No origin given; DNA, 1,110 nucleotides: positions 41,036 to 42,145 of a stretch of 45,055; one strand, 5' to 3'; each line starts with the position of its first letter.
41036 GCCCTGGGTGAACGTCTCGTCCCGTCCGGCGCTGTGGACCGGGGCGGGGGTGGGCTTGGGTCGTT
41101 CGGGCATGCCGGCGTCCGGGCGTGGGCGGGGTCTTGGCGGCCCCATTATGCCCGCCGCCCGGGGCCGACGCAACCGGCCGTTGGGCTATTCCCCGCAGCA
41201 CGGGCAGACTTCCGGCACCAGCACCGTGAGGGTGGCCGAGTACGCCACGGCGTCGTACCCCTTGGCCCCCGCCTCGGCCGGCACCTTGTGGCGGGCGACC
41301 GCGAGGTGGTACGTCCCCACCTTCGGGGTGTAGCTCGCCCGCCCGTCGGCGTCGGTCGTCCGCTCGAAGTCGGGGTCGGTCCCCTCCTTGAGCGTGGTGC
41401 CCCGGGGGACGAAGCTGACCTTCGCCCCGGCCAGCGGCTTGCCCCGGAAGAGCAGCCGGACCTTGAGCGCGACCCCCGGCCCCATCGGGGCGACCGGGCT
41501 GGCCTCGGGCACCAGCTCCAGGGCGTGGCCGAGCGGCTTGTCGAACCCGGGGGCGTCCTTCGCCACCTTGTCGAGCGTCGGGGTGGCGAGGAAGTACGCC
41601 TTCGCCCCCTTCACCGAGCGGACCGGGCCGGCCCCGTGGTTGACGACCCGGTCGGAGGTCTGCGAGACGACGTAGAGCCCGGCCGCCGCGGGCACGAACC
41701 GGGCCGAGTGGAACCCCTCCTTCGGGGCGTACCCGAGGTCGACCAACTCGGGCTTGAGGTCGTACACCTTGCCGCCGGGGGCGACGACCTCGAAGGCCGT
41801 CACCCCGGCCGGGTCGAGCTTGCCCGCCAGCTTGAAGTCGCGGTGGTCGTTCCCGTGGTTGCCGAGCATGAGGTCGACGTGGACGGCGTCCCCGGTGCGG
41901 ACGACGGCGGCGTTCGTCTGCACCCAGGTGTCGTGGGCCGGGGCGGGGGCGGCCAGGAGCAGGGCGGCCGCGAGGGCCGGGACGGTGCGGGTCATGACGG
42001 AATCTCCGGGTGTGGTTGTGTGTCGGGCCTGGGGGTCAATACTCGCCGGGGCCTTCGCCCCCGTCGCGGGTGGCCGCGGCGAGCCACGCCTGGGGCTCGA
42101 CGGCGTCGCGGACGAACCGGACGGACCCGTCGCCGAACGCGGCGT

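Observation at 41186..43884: Candidate uncharacterised envelope module: Cys-rich anchor protein + HX9DG pseudopilin-like protein + DUF4198 with CPCC tail, directly upstream of a receptor kinase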

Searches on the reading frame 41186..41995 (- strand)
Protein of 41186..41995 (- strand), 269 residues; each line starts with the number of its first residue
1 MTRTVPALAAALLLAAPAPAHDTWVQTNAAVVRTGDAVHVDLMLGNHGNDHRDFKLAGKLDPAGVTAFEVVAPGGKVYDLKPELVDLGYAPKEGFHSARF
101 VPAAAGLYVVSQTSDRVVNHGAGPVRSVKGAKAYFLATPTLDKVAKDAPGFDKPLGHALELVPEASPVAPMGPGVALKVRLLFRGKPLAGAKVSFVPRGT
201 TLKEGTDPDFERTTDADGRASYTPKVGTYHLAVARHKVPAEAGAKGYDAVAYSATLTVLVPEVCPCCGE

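Call 3: search_protein_families(library=pfam, proteins=[window:41186-41995:-], max_evalue=0.01)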
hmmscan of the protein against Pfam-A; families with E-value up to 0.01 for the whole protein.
window:41186-41995:- (269 aa): 2 families
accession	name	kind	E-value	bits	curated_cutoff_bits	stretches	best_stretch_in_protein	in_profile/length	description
PF10670.15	DUF4198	-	7.2e-27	95.3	34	1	18-236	1-207/209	Domain of unknown function (DUF4198)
PF13620.12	CarboxypepD_reg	-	0.0038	18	32.3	0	184-235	10-56/82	Carboxypeptidase regulatory-like domain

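Call 4: search_protein_families(library=ncbifam, proteins=[window:41186-41995:-], max_evalue=0.01)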
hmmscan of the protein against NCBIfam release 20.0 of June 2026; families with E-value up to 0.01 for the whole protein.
window:41186-41995:- (269 aa): 0 families

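Call 8: find_homologous_proteins(query=window:41186-41995:-, max_evalue=0.001)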
Query window:41186-41995:- (269 aa): 1510 proteins with E <= 0.001 among 8000 candidates; the best 120 are listed.
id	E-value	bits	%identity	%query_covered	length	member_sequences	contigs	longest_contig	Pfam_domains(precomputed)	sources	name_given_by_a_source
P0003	4.2e-174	595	100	100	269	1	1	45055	PF10670.16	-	-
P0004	1.4e-126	440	75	100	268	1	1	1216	PF10670.16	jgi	jgi:uncharacterized GH25 family protein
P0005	1.0e-125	437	74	100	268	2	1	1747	PF10670.16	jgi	jgi:uncharacterized GH25 family protein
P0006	3.4e-122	425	71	100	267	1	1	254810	PF10670.16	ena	-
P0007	1.9e-121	423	72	92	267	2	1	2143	PF10670.16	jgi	jgi:uncharacterized GH25 family protein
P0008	1.0e-120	420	71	100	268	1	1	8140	PF10670.16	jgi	jgi:uncharacterized GH25 family protein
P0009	1.9e-120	420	73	93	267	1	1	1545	PF10670.16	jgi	jgi:uncharacterized GH25 family protein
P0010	3.5e-120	419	72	94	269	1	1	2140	PF10670.16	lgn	-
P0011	5.7e-120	418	71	100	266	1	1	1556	PF10670.16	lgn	-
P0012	6.7e-120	418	71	100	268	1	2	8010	PF10670.16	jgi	jgi:uncharacterized GH25 family protein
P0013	1.1e-119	417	71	100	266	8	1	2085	PF10670.16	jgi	jgi:uncharacterized GH25 family protein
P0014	1.1e-119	417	69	100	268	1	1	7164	PF10670.16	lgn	-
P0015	2.5e-119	416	71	93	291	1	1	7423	PF10670.16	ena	-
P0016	5.2e-119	415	71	100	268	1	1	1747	PF10670.16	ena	-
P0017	7.4e-119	414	71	93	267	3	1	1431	PF10670.16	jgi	jgi:uncharacterized GH25 family protein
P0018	2.6e-118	413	73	93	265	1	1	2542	PF10670.16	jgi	jgi:uncharacterized GH25 family protein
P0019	5.1e-117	408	71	95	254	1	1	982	PF10670.16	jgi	jgi:uncharacterized GH25 family protein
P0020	7.1e-117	408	70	93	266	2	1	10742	PF10670.16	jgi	jgi:uncharacterized GH25 family protein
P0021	2.2e-116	406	67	100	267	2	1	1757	PF10670.16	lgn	-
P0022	3.2e-116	406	66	100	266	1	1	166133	PF10670.16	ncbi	-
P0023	5.5e-116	405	69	98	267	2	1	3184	PF10670.16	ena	-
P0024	1.3e-115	404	68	93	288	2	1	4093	PF10670.16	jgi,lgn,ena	-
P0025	5.2e-115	402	67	100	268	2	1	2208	PF10670.16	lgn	-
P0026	5.4e-115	402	69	93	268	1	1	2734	PF10670.16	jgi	jgi:uncharacterized GH25 family protein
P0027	5.9e-115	402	68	100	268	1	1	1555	PF10670.16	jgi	jgi:uncharacterized GH25 family protein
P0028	6.0e-115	402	68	97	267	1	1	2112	PF10670.16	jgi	jgi:uncharacterized GH25 family protein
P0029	1.0e-114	401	69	96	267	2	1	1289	PF10670.16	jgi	jgi:uncharacterized GH25 family protein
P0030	1.2e-114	400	70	96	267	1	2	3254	PF10670.16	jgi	jgi:uncharacterized GH25 family protein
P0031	2.0e-114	400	67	94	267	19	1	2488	PF10670.16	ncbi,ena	-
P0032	2.1e-114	400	67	93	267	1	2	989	PF10670.16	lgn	-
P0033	2.9e-114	399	70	93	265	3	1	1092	PF10670.16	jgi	-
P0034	3.1e-114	399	68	93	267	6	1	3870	PF10670.16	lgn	-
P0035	3.2e-114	399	67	99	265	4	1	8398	PF10670.16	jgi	jgi:uncharacterized GH25 family protein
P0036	3.8e-114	399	67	100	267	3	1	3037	PF10670.16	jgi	jgi:uncharacterized GH25 family protein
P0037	4.2e-114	399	66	100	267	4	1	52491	PF10670.16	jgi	jgi:uncharacterized GH25 family protein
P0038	4.2e-114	399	69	94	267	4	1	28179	PF10670.16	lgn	-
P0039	6.2e-114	398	65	100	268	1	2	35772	PF10670.16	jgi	jgi:uncharacterized GH25 family protein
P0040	6.4e-114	398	71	93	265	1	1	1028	PF10670.16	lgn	-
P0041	6.5e-114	398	71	93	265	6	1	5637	PF10670.16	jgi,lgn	jgi:uncharacterized GH25 family protein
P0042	6.7e-114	398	67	100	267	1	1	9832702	PF10670.16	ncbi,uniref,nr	ncbi:DUF4198 domain-containing protein [Frigoriglobus tundricola]|uniref:Uncharacterized protein n=1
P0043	9.4e-114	398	66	100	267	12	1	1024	PF10670.16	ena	-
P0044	1.9e-113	397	68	97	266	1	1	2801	PF10670.16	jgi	jgi:uncharacterized GH25 family protein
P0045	2.4e-113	396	67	97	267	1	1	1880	PF10670.16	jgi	jgi:uncharacterized GH25 family protein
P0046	2.7e-113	396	68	96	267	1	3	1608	PF10670.16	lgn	-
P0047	3.4e-113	396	68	93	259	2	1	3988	PF10670.16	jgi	jgi:uncharacterized GH25 family protein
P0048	5.1e-113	395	70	94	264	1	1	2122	PF10670.16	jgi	jgi:uncharacterized GH25 family protein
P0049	5.7e-113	395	69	93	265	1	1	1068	PF10670.16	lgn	-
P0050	5.9e-113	395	66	99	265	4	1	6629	PF10670.16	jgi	-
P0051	6.1e-113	395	67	95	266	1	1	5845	PF10670.16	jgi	jgi:uncharacterized GH25 family protein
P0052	7.1e-113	395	69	93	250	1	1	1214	PF10670.16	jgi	jgi:uncharacterized GH25 family protein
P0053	7.5e-113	395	66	100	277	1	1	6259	PF10670.16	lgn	-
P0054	8.7e-113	394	67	100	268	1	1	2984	PF10670.16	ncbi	-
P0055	9.2e-113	394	70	94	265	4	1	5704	PF10670.16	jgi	jgi:uncharacterized GH25 family protein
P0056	9.3e-113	394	68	96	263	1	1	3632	PF10670.16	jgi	jgi:uncharacterized GH25 family protein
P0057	1.1e-112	394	70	94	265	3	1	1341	PF10670.16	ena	-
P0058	1.5e-112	394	67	100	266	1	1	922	PF10670.16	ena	-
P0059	1.7e-112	394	68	98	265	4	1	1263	PF10670.16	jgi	-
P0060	2.3e-112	393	67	99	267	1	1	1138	PF10670.16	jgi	jgi:uncharacterized GH25 family protein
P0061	3.4e-112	392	66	100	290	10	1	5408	PF10670.16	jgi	-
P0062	3.6e-112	392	64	99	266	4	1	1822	PF10670.16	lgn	-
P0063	4.4e-112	392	68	94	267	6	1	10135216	PF10670.16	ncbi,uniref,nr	ncbi:Uncharacterized protein OS=Blastopirellula marina DSM 3645 GN=DSM3645_18426 PE=4 SV=1: DUF4198 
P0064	4.5e-112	392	65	100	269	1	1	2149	PF10670.16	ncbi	-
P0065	4.7e-112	392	69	93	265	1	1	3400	PF10670.16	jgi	jgi:uncharacterized GH25 family protein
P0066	4.7e-112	392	68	93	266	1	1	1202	PF10670.16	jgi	jgi:uncharacterized GH25 family protein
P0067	5.0e-112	392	67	97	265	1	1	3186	PF10670.16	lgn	-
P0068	5.2e-112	392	66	100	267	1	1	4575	PF10670.16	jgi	jgi:uncharacterized GH25 family protein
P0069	6.2e-112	392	64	100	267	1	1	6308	PF10670.16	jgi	jgi:uncharacterized GH25 family protein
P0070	7.4e-112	391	67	97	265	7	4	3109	PF10670.16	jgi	jgi:uncharacterized GH25 family protein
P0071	9.4e-112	391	64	97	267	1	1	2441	PF10670.16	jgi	jgi:uncharacterized GH25 family protein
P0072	9.4e-112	391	67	100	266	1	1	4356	PF10670.16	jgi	jgi:uncharacterized GH25 family protein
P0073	9.6e-112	391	70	93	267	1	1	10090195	PF10670.16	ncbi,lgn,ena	-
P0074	1.0e-111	391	65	100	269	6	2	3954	PF10670.16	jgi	jgi:uncharacterized GH25 family protein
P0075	1.4e-111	390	65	100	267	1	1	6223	PF10670.16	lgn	-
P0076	1.5e-111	390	68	96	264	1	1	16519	PF10670.16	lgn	-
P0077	1.5e-111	390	65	100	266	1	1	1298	PF10670.16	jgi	jgi:uncharacterized GH25 family protein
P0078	2.4e-111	390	67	93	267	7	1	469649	PF10670.16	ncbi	ncbi:MAG: DUF4198 domain-containing protein [Gemmataceae bacterium]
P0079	3.6e-111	389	71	93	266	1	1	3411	PF10670.16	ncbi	-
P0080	4.7e-111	389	61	100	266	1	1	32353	PF10670.16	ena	-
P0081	5.4e-111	389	66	100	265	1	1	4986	PF10670.16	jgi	jgi:uncharacterized GH25 family protein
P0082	6.7e-111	388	67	94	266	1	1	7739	PF10670.16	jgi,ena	-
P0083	8.5e-111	388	66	100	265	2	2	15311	PF10670.16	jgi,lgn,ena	-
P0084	1.0e-110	388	66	94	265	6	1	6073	PF10670.16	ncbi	-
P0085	1.2e-110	387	64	93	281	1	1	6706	PF10670.16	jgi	-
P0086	1.5e-110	387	68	95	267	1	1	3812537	PF10670.16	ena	-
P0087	1.6e-110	387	66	100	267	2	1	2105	PF10670.16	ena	-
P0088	1.9e-110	387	65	97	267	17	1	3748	PF10670.16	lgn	-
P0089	2.0e-110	387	68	93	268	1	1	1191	PF10670.16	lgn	-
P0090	2.3e-110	387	66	97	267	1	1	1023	PF10670.16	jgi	jgi:uncharacterized GH25 family protein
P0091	2.5e-110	386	68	100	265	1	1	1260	PF10670.16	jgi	jgi:uncharacterized GH25 family protein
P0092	2.7e-110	386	70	94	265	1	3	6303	PF10670.16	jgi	jgi:uncharacterized GH25 family protein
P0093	3.4e-110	386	65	100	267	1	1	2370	PF10670.16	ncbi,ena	ncbi:MAG TPA: DUF4198 domain-containing protein [Gemmataceae bacterium]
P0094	3.5e-110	386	64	99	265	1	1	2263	PF10670.16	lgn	-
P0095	5.9e-110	385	68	93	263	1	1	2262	PF10670.16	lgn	-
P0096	6.4e-110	385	66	96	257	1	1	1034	PF10670.16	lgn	-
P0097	7.4e-110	385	66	97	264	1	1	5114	PF10670.16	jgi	jgi:uncharacterized GH25 family protein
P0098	9.4e-110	385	65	100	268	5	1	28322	PF10670.16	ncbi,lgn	-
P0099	1.0e-109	384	65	97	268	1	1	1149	PF10670.16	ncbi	-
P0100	1.2e-109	384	68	93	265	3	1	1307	PF10670.16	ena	-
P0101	1.4e-109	384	66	98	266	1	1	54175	PF10670.16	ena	-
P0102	2.1e-109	383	62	100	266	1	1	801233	PF10670.16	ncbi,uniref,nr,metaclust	ncbi:DUF4198 domain-containing protein [Zavarzinella formosa]|uniref:DUF4198 domain-containing prote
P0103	2.4e-109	383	64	100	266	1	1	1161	PF10670.16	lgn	-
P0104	3.2e-109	383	64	99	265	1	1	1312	PF10670.16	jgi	jgi:uncharacterized GH25 family protein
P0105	3.3e-109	383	65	95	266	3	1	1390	PF10670.16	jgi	jgi:uncharacterized GH25 family protein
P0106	4.4e-109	382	66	93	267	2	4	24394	PF10670.16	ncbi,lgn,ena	-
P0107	4.7e-109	382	66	97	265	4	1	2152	PF10670.16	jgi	jgi:uncharacterized GH25 family protein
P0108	4.8e-109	382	67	94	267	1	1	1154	PF10670.16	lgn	-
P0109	5.1e-109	382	65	99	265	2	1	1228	PF10670.16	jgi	jgi:uncharacterized GH25 family protein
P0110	8.6e-109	381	64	100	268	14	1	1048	PF10670.16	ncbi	-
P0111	1.1e-108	381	64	93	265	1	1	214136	PF10670.16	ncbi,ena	-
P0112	1.1e-108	381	64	98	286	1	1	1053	PF10670.16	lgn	-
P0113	1.3e-108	381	64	99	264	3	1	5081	PF10670.16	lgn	-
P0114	1.4e-108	381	64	100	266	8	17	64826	PF10670.16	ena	-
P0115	1.5e-108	381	67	93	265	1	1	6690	PF10670.16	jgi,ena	-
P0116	2.0e-108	380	65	93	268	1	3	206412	PF10670.16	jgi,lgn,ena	-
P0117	2.3e-108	380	67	93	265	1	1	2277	PF10670.16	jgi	jgi:uncharacterized GH25 family protein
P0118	2.9e-108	380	66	97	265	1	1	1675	PF10670.16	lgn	-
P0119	4.5e-108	379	63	100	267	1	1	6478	PF10670.16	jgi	jgi:uncharacterized GH25 family protein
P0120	5.7e-108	379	65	98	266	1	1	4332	PF10670.16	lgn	-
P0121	8.9e-108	378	65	100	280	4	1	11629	PF10670.16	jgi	jgi:uncharacterized GH25 family protein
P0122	9.0e-108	378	64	99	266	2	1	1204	PF10670.16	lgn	-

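Call 11: find_related_loci(query=A1, collection=genome_contigs, flank=10000)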
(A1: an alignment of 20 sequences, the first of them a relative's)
Query A1 (269 aa) in genome_contigs; peptide patterns used: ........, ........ (x = any residue, [..] = any of these).
281 stretches matched a pattern; 234 encode a relative of the query (tblastn E <= 1e-3); the best 80 are kept; 80 distinct loci.
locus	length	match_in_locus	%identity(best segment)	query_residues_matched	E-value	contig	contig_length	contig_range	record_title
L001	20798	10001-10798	66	1-269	5e-120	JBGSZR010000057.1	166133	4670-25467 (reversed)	MAG: Gemmataceae bacterium isolate JTS-AC51 k141_3946176, whole genome shotgun sequence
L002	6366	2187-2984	67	1-269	3e-117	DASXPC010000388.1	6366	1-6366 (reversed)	MAG TPA_asm: Fimbriiglobus sp. isolate SMAG_U5398 k141_4424059, whole genome shotgun sequence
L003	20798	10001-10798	62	1-269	4e-114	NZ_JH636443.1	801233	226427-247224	Zavarzinella formosa DSM 19928 Scaffold5, whole genome shotgun sequence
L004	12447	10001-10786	67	5-269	8e-114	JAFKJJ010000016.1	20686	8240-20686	MAG: Planctomycetota bacterium isolate SCN18_26_2_15_R2_P_68_10 SCN18_26_2_15_R2_P_scaffold_1037, whole genome shotgun s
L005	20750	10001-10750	69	17-269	2e-113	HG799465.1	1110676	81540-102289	Gemmata sp. IIL30 genomic scaffold, scaffold00004, whole genome shotgun sequence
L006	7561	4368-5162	65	1-267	3e-112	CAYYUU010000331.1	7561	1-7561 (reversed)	MAG TPA_asm: uncultured Alcaligenaceae bacterium isolate SRP128890_co1_186 genome assembly, contig: NODE_13477_length_75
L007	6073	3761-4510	66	17-269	1e-111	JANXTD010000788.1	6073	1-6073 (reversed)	MAG: Fimbriiglobus sp. isolate 338R_metabat_142_sub 338R_k141_953978, whole genome shotgun sequence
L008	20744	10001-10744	67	21-269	2e-111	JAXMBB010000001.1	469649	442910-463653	MAG: Gemmataceae bacterium isolate STL-PLA25 C2.149.fa-1, whole genome shotgun sequence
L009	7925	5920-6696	64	8-269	5e-110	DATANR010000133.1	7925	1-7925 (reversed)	MAG TPA_asm: Gemmataceae bacterium isolate SMAG_U7024 k141_514998, whole genome shotgun sequence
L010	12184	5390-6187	61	1-269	5e-109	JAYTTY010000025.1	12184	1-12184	MAG: Zavarzinella sp. isolate GFS_5468 GFS_5468_24, whole genome shotgun sequence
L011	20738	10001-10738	64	21-269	2e-108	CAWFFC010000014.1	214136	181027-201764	MAG: uncultured Gemmataceae bacterium isolate MFD00822.bin.2.162 genome assembly, contig: contig_40820, whole genome sho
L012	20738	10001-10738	66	21-269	1e-108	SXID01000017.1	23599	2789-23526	MAG: Planctomycetia bacterium isolate F1-120-MAGs040 F1-120__c38017, whole genome shotgun sequence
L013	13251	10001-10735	66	21-269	5e-108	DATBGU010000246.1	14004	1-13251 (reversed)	MAG TPA_asm: Gemmataceae bacterium isolate SMAG_U3846 k141_4692101, whole genome shotgun sequence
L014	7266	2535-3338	66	1-269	4e-108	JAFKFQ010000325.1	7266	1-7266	Bacterium isolate SCN18_30_10_14_R2_B_71_11 SCN18_30_10_14_R2_B_scaffold_7780, whole genome shotgun sequence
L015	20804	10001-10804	65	1-269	1e-107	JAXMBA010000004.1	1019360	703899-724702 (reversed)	MAG: Gemmataceae bacterium isolate STL-PLA24 C1.164.fa-4, whole genome shotgun sequence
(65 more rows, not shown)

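Call 13: find_encoding_contigs(protein=window:41186-41995:-, flank=10000, max_places=3)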
Protein window:41186-41995:- (269 aa): no gene with exactly this product is on record in the collection.

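Call 20: search_solved_structures(query=A1, max_evalue=1, show_alignments=3)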
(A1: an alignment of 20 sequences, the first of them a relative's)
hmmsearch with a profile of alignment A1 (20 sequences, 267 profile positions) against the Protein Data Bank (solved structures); distinct sequences matched with E-value up to 1: 3.
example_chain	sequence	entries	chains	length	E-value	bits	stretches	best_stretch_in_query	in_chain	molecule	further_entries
9mhi_A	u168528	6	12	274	2.1e-05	26.9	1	146-239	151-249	Phosphoribosylglycinamide formyltransferase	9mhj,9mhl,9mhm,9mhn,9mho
9mhk_A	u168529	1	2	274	2.2e-05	26.9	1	147-239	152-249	Phosphoribosylglycinamide formyltransferase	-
7eh9_A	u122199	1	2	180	0.82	11.9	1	173-229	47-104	Basal-body rod modification protein FlgD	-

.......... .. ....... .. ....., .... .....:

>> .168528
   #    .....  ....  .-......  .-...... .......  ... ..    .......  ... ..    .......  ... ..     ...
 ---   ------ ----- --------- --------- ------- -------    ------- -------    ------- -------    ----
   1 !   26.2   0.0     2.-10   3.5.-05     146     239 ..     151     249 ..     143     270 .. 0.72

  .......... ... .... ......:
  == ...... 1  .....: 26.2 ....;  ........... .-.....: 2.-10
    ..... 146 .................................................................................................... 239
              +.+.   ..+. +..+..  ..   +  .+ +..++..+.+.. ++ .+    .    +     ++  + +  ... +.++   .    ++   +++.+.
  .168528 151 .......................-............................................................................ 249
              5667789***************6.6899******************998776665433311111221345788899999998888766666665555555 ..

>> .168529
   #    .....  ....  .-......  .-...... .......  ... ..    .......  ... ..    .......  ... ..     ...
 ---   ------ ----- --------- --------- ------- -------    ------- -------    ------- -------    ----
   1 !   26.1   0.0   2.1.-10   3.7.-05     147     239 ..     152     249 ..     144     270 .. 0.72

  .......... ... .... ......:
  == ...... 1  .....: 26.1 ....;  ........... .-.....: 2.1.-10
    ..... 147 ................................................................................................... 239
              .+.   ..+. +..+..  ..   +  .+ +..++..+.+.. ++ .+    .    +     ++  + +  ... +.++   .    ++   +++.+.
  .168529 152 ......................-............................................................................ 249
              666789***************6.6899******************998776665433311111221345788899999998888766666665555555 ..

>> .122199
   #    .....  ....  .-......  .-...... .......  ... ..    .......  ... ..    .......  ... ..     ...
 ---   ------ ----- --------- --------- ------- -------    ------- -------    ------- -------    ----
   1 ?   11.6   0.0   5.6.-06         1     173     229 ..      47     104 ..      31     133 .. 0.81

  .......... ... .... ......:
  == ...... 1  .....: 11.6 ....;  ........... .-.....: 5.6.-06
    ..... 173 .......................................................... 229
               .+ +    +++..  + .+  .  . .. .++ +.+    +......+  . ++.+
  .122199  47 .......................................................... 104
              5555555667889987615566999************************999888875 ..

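Call 41: predict_structure(alignment_id=A2)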
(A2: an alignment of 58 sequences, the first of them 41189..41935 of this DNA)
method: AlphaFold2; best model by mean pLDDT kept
length: 249 residues; sequences in the alignment: 58
mean_pLDDT: 93.7   pTM: 0.91
mean pLDDT of the five models: 93.7, 93.6, 93.5, 92.7, 92.5
residues with pLDDT >= 90: 203; 70-90: 41; 50-70: 5; < 50: 0
segments of 3 or more residues with pLDDT < 50: none
pLDDT, mean of each block of 10 residues (from residue 1): 94 98 78 83 96 98 93 92 98 94 93 97 90 98 96 97 98 94 89 98 97 97 94 98 83
secondary structure, 60 per line:
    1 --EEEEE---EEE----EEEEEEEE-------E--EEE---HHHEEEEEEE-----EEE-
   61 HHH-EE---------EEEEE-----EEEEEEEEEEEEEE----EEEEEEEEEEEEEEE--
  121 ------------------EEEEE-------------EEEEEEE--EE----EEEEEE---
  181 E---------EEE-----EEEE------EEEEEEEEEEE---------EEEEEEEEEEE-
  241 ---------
elements in order: E3-7 E11-13 E18-25 E36-38 E45-51 E57-59 E76-80 E86-99 E104-118 E139-143 E157-163 E172-177 E191-193 E199-202 E209-219 E229-239
